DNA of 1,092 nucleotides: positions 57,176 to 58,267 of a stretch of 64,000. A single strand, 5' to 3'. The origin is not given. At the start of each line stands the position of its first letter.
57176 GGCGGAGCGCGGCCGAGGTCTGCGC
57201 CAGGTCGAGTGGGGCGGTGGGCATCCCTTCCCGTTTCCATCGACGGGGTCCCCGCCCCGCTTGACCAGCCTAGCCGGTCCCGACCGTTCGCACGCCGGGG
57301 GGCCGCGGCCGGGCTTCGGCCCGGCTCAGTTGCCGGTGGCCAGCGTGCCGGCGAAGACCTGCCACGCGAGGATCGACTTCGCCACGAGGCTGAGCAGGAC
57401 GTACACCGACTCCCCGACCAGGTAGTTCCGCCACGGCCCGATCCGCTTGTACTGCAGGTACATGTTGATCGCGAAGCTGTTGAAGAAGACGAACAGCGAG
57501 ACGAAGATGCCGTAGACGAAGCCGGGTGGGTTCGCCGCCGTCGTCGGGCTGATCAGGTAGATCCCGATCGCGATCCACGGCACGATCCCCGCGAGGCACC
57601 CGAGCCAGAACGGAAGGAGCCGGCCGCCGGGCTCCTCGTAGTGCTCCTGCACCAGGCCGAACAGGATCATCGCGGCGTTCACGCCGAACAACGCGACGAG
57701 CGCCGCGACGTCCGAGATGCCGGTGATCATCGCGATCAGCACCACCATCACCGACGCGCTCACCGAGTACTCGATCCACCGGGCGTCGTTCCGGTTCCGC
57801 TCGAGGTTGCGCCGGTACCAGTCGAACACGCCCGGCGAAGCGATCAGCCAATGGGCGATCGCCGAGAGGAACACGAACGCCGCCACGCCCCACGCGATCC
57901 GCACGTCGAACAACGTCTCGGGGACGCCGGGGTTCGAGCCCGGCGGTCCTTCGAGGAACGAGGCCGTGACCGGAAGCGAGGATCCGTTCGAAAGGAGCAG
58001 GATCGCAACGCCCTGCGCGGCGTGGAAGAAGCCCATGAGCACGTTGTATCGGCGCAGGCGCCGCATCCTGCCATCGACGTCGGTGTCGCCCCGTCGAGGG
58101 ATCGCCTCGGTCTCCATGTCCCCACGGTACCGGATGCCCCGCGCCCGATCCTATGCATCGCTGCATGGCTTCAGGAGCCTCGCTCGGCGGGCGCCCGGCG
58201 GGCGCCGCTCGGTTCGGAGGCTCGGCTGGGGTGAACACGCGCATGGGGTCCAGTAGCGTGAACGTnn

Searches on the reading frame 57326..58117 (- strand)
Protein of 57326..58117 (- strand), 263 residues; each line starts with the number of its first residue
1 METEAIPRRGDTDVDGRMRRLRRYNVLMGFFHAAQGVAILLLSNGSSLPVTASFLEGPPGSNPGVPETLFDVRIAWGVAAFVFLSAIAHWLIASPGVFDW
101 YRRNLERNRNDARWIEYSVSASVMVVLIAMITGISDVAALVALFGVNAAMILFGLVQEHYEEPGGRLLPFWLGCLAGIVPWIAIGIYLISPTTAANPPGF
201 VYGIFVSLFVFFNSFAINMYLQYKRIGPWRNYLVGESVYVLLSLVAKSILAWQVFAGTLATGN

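Call 7: search_protein_families(library=pfam, proteins=[window:57326-58117:-])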
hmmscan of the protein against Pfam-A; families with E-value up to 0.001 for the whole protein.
window:57326-58117:- (263 aa): 2 families
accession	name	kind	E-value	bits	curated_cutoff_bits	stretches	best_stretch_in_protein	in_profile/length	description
PF18761.7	Heliorhodopsin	-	7.8e-104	346.7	26.7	1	21-259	1-242/242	Heliorhodopsin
PF01036.24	Bac_rhodopsin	-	0.00012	22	24.6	1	100-251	59-214/224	Bacteriorhodopsin-like protein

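Call 8: search_protein_families(library=ncbifam, proteins=[window:57326-58117:-])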
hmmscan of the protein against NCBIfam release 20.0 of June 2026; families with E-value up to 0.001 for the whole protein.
window:57326-58117:- (263 aa): 1 family
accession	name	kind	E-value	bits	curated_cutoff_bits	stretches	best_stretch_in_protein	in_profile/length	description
NF038020.1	HeR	equivalog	4.6e-100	334.2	100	1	21-259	1-244/244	heliorhodopsin HeR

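Call 10: find_related_loci(query=window:57326-58117:-, collection=genome_contigs, flank=10000)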
Query window:57326-58117:- (263 aa) in genome_contigs; peptide patterns used: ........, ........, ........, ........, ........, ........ (x = any residue, [..] = any of these).
297 stretches matched a pattern; 250 encode a relative of the query (tblastn E <= 1e-3); the best 80 are kept; 80 distinct loci.
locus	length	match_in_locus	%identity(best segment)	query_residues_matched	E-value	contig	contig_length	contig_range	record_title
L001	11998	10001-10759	70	8-259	8e-118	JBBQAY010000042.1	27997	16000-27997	MAG: Candidatus Nanopelagicales bacterium isolate Co_metawrap_1425 Cmw_1425_k141_15539599_length_27997_cov_10.0000, whol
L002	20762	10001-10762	69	10-263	4e-117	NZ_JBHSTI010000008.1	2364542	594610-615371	Longivirga aurantiaca strain CGMCC 4.7317 GCM70027017_15, whole genome shotgun sequence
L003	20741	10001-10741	73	13-259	1e-116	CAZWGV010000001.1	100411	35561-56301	MAG TPA_asm: uncultured Coriobacteriaceae bacterium isolate SRP257756_co1_55 genome assembly, contig: NODE_60_length_100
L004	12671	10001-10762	70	8-259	2e-114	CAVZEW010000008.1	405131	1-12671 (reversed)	MAG: uncultured Chloroflexia bacterium isolate MFD05684.bin.1.89 genome assembly, contig: contig_86550, whole genome sho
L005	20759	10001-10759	69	8-259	2e-114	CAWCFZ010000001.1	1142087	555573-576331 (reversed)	MAG: uncultured Actinomycetota bacterium isolate MFD01275.bin.1.124 genome assembly, contig: contig_10570, whole genome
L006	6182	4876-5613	71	15-259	3e-114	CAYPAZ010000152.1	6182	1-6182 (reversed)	MAG TPA_asm: uncultured Anaerolineaceae bacterium isolate SRP217488_co1_195 genome assembly, contig: NODE_13155_length_6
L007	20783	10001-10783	68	4-259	2e-113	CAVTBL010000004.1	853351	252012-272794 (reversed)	MAG: uncultured Chloroflexia bacterium isolate MFD02416.bin.2.180 genome assembly, contig: contig_23047, whole genome sh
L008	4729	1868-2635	69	5-259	1e-113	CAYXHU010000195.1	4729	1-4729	MAG TPA_asm: uncultured Acidimicrobiia bacterium isolate binchicken_co334_108 genome assembly, contig: NODE_37437_length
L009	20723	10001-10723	71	20-259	6e-113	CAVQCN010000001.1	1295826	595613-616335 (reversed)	MAG: uncultured Chloroflexia bacterium isolate MFD02416.bin.1.135 genome assembly, contig: contig_16886, whole genome sh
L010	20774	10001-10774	69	4-259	1e-112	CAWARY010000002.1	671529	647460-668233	MAG: uncultured Actinomycetota bacterium isolate MFD02581.bin.1.161 genome assembly, contig: contig_10351, whole genome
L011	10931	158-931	70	9-259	8e-113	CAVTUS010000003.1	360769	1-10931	MAG: uncultured Chloroflexia bacterium isolate MFD04944.bin.2.48 genome assembly, contig: contig_31303, whole genome sho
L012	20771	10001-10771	68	2-259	2e-112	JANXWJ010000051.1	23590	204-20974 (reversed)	MAG: Candidatus Nanopelagicales bacterium isolate GL140_1_metabat_73 GL140_1_k141_907266, whole genome shotgun sequence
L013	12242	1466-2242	68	2-261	2e-112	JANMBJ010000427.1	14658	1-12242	MAG: Candidatus Nanopelagicales bacterium isolate OTE_1_metabat_352 OTE_1_k141_2204328, whole genome shotgun sequence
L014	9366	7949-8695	69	13-260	5e-112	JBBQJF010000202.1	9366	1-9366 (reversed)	MAG: Dehalococcoidia bacterium isolate Co_metawrap_750 Cmw_750_k141_15958312_length_9366_cov_10.0000, whole genome shotg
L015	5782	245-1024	69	3-261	3e-112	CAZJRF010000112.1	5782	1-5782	MAG TPA_asm: uncultured Acidimicrobiia bacterium isolate SRP214966_co2_443 genome assembly, contig: NODE_27317_length_57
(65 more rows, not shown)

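Call 12: find_encoding_contigs(protein=window:57326-58117:-, flank=10000, max_places=10)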
Protein window:57326-58117:- (263 aa): 1 contig read that carries it; 1 place shown.
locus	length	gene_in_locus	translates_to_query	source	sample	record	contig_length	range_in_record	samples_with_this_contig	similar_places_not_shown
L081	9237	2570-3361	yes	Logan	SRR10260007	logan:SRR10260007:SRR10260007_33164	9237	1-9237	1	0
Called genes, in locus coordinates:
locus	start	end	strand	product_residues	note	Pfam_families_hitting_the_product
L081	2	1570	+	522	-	?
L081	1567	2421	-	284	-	PF13527:Acetyltransf_9 (faint), PF00583:Acetyltransf_1, PF13673:Acetyltransf_10 (faint), PF08445:FR47, PF13508:Acetyltransf_7 (weak)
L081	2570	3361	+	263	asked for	PF18761:Heliorhodopsin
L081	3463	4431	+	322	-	PF00493:MCM (weak), PF01078:Mg_chelatase (faint), PF20030:bpMoxR (weak), PF00004:AAA, PF07726:AAA_3, PF07728:AAA_5, PF17863:AAA_lid_2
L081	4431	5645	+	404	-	PF01882:DUF58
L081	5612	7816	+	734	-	PF11992:TgpA_N, PF01841:Transglut_core, PF13559:DUF4129 (weak)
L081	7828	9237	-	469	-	?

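Call 13: find_homologous_proteins(query=window:57326-58117:-)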
Query window:57326-58117:- (263 aa): 6482 proteins with E <= 0.001 among 8000 candidates; the best 120 are listed.
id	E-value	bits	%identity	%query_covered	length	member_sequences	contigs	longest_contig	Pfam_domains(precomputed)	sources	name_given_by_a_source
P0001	1.0e-170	584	100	100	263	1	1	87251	PF18761.8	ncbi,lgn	ncbi:MAG TPA: heliorhodopsin HeR [Actinomycetota bacterium]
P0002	3.5e-170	582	100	100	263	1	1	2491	PF18761.8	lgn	-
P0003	2.4e-149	514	87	100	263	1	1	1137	PF18761.8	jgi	jgi:hypothetical protein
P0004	8.1e-128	443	79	95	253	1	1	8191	PF18761.8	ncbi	ncbi:MAG TPA: heliorhodopsin HeR [Actinomycetota bacterium]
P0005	1.3e-126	440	79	95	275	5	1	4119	PF18761.8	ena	-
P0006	5.7e-126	437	81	94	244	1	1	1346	PF18761.8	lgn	-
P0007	2.4e-125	435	77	95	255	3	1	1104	PF18761.8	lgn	-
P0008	1.6e-122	426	75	95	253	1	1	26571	PF18761.8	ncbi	-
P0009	2.1e-121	422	78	93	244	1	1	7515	PF18761.8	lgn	-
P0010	8.5e-119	414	75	90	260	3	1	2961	PF18761.8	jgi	jgi:hypothetical protein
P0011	1.9e-118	413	76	96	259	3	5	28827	PF18761.8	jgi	jgi:hypothetical protein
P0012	1.4e-117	410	75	93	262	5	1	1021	PF18761.8,PF01036.25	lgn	-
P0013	8.3e-117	407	72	95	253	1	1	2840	PF18761.8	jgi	jgi:hypothetical protein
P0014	3.0e-116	405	72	96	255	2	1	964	PF18761.8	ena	-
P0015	1.2e-115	404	72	95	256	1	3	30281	PF18761.8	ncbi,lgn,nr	ncbi:MAG: heliorhodopsin HeR [Actinobacteria bacterium]|nr:heliorhodopsin HeR [Actinomycetota bacter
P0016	1.7e-115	403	69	96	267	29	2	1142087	PF18761.8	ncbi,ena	-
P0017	4.3e-115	402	71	96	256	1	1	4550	PF18761.8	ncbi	-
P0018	1.3e-114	400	71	93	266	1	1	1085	PF18761.8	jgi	jgi:Heliorhodopsin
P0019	1.6e-114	400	76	92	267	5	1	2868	PF18761.8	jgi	-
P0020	3.4e-114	399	71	95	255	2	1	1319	PF18761.8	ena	-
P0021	4.0e-114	399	72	95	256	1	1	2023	PF18761.8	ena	-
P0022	6.7e-114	398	71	95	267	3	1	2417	PF18761.8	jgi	-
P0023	7.0e-114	398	73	94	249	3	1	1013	PF18761.8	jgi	jgi:hypothetical protein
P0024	8.9e-114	397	72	95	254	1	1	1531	PF18761.8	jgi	jgi:hypothetical protein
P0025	9.7e-114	397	70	98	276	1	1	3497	PF18761.8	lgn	-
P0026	9.9e-114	397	72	93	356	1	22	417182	PF18761.8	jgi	jgi:hypothetical protein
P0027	1.0e-113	397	69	98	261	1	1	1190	PF18761.8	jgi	jgi:hypothetical protein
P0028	1.2e-113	397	71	95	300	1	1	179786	PF18761.8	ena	-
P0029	1.3e-113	397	71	99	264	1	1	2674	PF18761.8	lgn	-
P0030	1.4e-113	397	73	93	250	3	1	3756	PF18761.8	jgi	-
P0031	3.8e-113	395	73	94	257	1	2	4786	PF18761.8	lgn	-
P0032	4.9e-113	395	71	93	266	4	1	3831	PF18761.8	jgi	jgi:hypothetical protein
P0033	5.0e-113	395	72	94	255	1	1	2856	PF18761.8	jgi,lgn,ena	-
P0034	5.2e-113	395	69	96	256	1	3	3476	PF18761.8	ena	-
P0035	5.9e-113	395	73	94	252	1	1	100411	PF18761.8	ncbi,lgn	-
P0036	6.6e-113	395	71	95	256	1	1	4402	PF18761.8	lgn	-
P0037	8.7e-113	394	72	95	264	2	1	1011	PF18761.8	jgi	-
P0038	2.3e-112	393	73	92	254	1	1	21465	PF18761.8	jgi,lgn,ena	-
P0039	2.4e-112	393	69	98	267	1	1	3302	PF18761.8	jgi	jgi:hypothetical protein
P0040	2.6e-112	393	73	89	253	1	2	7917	PF18761.8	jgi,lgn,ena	jgi:hypothetical protein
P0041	3.5e-112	392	69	96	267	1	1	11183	PF18761.8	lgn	-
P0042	3.8e-112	392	72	93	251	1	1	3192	PF18761.8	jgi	jgi:hypothetical protein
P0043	4.5e-112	392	71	94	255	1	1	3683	PF18761.8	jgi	jgi:hypothetical protein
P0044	4.7e-112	392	67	98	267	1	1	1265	PF18761.8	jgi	jgi:hypothetical protein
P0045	6.6e-112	391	74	92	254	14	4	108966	PF18761.8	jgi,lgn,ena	jgi:hypothetical protein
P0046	7.0e-112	391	72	95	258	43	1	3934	PF18761.8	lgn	-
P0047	7.5e-112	391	69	99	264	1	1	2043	PF18761.8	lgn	-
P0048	7.8e-112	391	71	93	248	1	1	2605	PF18761.8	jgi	jgi:hypothetical protein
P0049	9.2e-112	391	71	95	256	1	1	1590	PF18761.8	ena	-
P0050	9.7e-112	391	74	94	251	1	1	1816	PF18761.8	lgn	-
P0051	1.0e-111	391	67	98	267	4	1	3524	PF18761.8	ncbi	-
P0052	1.4e-111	390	71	95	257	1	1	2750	PF18761.8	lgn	-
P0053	1.4e-111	390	69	99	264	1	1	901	PF18761.8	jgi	-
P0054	1.8e-111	390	73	89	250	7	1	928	PF18761.8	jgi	jgi:hypothetical protein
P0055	2.0e-111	390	73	94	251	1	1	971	PF18761.8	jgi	jgi:hypothetical protein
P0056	2.0e-111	390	68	98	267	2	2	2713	PF18761.8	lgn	-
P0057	2.1e-111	390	72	94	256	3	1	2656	PF18761.8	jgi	jgi:hypothetical protein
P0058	2.4e-111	389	71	93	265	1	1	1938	PF18761.8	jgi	jgi:hypothetical protein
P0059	2.5e-111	389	67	98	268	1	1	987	PF18761.8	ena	-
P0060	2.7e-111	389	71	94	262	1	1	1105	PF18761.8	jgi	jgi:hypothetical protein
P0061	3.2e-111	389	72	95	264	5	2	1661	PF18761.8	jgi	-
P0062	3.5e-111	389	68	97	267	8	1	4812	PF18761.8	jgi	jgi:hypothetical protein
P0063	3.6e-111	389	69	95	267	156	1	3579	PF18761.8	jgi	-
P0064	3.8e-111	389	69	95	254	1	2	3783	PF18761.8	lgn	-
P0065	4.0e-111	389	70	93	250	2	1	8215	PF18761.8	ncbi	-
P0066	4.4e-111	389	70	96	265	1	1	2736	PF18761.8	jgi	jgi:hypothetical protein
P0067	4.5e-111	389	66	99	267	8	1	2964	PF18761.8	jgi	-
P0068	4.5e-111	389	68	96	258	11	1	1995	PF18761.8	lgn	-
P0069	5.0e-111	388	69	97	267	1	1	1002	PF18761.8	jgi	jgi:hypothetical protein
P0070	6.1e-111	388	67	98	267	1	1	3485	PF18761.8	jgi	jgi:hypothetical protein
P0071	6.9e-111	388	68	98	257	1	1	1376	PF18761.8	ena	-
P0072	7.8e-111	388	74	94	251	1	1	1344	PF18761.8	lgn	-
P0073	8.2e-111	388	70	99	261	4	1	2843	PF18761.8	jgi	jgi:hypothetical protein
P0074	8.5e-111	388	70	96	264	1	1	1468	PF18761.8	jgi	-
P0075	8.6e-111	388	72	94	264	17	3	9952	PF18761.8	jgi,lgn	jgi:hypothetical protein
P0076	9.5e-111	387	73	92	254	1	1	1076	PF18761.8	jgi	jgi:hypothetical protein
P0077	9.5e-111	387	70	99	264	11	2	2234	PF18761.8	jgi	-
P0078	1.5e-110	387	69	98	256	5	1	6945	PF18761.8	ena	-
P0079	2.1e-110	386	69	96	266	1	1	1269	PF18761.8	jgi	jgi:hypothetical protein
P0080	2.3e-110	386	70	98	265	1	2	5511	PF18761.8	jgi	-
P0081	2.4e-110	386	71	95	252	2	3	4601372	PF18761.8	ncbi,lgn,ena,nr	ncbi:MAG: heliorhodopsin HeR [Thermoleophilia bacterium]|nr:heliorhodopsin HeR [Thermoleophilia bact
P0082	2.7e-110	386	73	94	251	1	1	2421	PF18761.8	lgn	-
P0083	2.7e-110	386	71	95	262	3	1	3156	PF18761.8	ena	-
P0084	2.9e-110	386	70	95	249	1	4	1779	PF18761.8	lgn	-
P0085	3.0e-110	386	71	95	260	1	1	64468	PF18761.8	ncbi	-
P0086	3.4e-110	386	71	89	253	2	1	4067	PF18761.8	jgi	jgi:hypothetical protein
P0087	3.5e-110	386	69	97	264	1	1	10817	PF18761.8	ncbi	ncbi:MAG: heliorhodopsin HeR [Actinomycetota bacterium]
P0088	3.7e-110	386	70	94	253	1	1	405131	PF18761.8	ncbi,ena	-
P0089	3.7e-110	386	70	96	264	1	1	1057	PF18761.8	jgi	-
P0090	4.7e-110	385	72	90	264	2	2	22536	PF18761.8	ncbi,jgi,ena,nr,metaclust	ncbi:MAG: hypothetical protein A2V75_01555 [Actinobacteria bacterium RBG_16_70_17]|nr:MAG: hypotheti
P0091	5.4e-110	385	73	94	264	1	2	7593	PF18761.8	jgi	jgi:hypothetical protein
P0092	6.4e-110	385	71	95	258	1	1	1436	PF18761.8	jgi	jgi:hypothetical protein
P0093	6.8e-110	385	69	96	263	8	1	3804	PF18761.8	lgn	-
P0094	6.8e-110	385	73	90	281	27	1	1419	PF18761.8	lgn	-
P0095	7.3e-110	385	71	93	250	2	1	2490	PF18761.8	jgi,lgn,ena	-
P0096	7.5e-110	385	70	94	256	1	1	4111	PF18761.8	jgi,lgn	-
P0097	7.5e-110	385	71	90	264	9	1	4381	PF18761.8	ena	-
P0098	7.6e-110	385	73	94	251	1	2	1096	PF18761.8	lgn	-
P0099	7.6e-110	385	67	95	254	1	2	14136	PF18761.8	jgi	jgi:hypothetical protein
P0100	9.9e-110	384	70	94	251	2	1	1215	PF18761.8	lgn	-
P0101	1.2e-109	384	70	93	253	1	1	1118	PF18761.8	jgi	jgi:hypothetical protein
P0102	1.2e-109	384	71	93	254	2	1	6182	PF18761.8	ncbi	-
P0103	1.5e-109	384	70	96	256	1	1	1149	PF18761.8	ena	-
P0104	1.6e-109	383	69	95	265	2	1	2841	PF18761.8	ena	-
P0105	1.8e-109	383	68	90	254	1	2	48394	PF18761.8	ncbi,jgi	jgi:hypothetical protein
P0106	1.8e-109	383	71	93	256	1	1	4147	PF18761.8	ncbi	-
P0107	1.9e-109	383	69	98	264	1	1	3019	PF18761.8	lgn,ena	-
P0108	1.9e-109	383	67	95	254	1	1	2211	PF18761.8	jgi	jgi:hypothetical protein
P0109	2.0e-109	383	70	93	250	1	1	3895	PF18761.8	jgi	jgi:hypothetical protein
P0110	2.2e-109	383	68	95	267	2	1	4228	PF18761.8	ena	-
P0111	2.2e-109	383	71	95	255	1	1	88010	PF18761.8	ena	-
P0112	2.2e-109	383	70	95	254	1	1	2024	PF18761.8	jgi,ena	-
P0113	2.2e-109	383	70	93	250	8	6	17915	PF18761.8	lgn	-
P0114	2.4e-109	383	71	95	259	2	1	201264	PF18761.8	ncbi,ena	-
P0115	2.4e-109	383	69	97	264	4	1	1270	PF18761.8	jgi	-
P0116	2.5e-109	383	69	95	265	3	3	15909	PF18761.8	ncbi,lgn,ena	-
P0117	2.6e-109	383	68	96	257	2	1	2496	PF18761.8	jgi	jgi:hypothetical protein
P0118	2.9e-109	383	70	90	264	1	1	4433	PF18761.8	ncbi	-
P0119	3.3e-109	382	70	94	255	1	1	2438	PF18761.8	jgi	jgi:hypothetical protein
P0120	3.5e-109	382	69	94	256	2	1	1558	PF18761.8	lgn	-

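Call 14: find_encoding_contigs(protein=P0004, flank=10000, max_places=3)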
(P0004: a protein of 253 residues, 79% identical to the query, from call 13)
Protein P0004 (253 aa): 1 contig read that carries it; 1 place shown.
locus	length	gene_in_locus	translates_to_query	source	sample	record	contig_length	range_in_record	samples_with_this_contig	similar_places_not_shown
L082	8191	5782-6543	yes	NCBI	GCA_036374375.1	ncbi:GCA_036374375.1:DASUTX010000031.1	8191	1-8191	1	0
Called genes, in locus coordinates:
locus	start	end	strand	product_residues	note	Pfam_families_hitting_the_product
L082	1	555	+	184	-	PF13427:AadA_C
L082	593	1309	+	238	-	PF00005:ABC_tran, PF13304:AAA_21 (faint)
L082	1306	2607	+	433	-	PF12704:MacB_PCD, PF02687:FtsX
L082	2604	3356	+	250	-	PF00657:Lipase_GDSL, PF13472:Lipase_GDSL_2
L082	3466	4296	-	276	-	PF00561:Abhydrolase_1, PF12146:Hydrolase_4, PF12697:Abhydrolase_6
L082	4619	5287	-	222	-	PF00027:cNMP_binding, PF13545:HTH_Crp_2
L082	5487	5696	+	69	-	-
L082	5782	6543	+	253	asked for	PF18761:Heliorhodopsin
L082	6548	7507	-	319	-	PF00149:Metallophos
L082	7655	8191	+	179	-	PF01326:PPDK_N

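Call 15: find_encoding_contigs(protein=P0008, flank=10000, max_places=3)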
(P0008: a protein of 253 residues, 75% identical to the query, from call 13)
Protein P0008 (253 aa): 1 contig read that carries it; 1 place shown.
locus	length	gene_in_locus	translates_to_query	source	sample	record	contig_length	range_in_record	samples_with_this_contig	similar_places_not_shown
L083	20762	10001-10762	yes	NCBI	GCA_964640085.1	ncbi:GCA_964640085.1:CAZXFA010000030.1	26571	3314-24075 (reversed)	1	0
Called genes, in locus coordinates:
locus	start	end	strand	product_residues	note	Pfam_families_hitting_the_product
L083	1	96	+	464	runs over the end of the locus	PF00672:HAMP, PF00512:HisKA, PF02518:HATPase_c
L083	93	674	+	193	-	PF10646:Germane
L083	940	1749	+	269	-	-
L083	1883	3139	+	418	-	PF05977:MFS_3, PF07690:MFS_1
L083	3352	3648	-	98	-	-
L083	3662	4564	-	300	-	PF04519:Bactofilin (faint), PF26514:DUF8173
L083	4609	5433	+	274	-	PF13427:AadA_C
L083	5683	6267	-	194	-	PF00440:TetR_N (weak), PF13305:TetR_C_33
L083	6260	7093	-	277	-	PF00561:Abhydrolase_1, PF12146:Hydrolase_4, PF12697:Abhydrolase_6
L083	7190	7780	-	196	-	-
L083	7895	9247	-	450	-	PF08486:SpoIID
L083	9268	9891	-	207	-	PF02826:2-Hacid_dh_C (faint), PF03446:NAD_binding_2, PF03807:F420_oxidored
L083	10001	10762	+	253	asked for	PF18761:Heliorhodopsin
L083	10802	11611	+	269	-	PF11716:MDMPI_N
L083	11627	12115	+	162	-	PF00211:Guanylate_cyc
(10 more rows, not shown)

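Call 16: find_encoding_contigs(protein=P0011, flank=10000, max_places=3)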
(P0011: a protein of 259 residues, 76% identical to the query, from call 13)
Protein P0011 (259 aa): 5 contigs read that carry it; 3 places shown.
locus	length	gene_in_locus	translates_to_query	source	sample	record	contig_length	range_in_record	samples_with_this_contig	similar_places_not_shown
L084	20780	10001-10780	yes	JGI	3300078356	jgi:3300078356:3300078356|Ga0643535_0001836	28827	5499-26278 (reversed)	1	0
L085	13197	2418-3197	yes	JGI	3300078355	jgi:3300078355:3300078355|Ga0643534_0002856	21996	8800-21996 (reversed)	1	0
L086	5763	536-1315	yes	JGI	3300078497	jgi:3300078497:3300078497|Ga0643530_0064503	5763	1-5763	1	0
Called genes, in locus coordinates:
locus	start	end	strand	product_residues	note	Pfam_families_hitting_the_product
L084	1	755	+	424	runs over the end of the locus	PF00344:SecY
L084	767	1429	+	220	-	PF00406:ADK, PF13207:AAA_17, PF05191:ADK_lid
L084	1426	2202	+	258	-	PF00557:Peptidase_M24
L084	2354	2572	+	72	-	PF01176:eIF-1a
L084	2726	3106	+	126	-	PF00416:Ribosomal_S13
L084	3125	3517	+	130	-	PF00411:Ribosomal_S11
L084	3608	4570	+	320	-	PF01193:RNA_pol_L, PF01000:RNA_pol_A_bac, PF03118:RNA_pol_A_CTD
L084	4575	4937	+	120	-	PF01196:Ribosomal_L17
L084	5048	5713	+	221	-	PF01416:PseudoU_synth_1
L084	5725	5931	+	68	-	-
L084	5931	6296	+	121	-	PF01022:HTH_5, PF12840:HTH_20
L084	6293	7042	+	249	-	PF06325:PrmA (weak), PF13489:Methyltransf_23, PF01135:PCMT (weak), PF01209:Ubie_methyltran, PF13847:Methyltransf_31, PF08241:Methyltransf_11, PF08242:Methyltransf_12, PF13649:Methyltransf_25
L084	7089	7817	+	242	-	PF00572:Ribosomal_L13, PF07382:HC2 (weak)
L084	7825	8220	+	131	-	PF00380:Ribosomal_S9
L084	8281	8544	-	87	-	PF09413:DUF2007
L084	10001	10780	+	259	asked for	PF18761:Heliorhodopsin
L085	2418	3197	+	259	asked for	PF18761:Heliorhodopsin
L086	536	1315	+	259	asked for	PF18761:Heliorhodopsin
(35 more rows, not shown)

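Call 17: find_encoding_contigs(protein=P0009, flank=10000, max_places=3)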
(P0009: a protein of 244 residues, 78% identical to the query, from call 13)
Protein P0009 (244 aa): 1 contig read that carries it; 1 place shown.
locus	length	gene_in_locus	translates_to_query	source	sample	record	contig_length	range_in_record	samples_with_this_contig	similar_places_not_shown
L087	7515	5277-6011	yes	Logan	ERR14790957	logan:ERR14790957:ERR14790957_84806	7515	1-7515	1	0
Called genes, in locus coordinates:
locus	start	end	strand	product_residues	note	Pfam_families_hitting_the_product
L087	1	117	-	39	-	?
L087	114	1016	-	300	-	-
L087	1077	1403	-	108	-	PF02720:DUF222 (weak)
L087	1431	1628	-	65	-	-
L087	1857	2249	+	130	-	-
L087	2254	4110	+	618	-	PF03704:BTAD (weak), PF13424:TPR_12 (faint)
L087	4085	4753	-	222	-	PF00027:cNMP_binding, PF00392:GntR (faint), PF13545:HTH_Crp_2, PF00325:Crp (faint)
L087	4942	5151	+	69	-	-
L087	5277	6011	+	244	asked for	PF18761:Heliorhodopsin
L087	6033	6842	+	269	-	PF11716:MDMPI_N, PF07398:MDMPI_C (weak)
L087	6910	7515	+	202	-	?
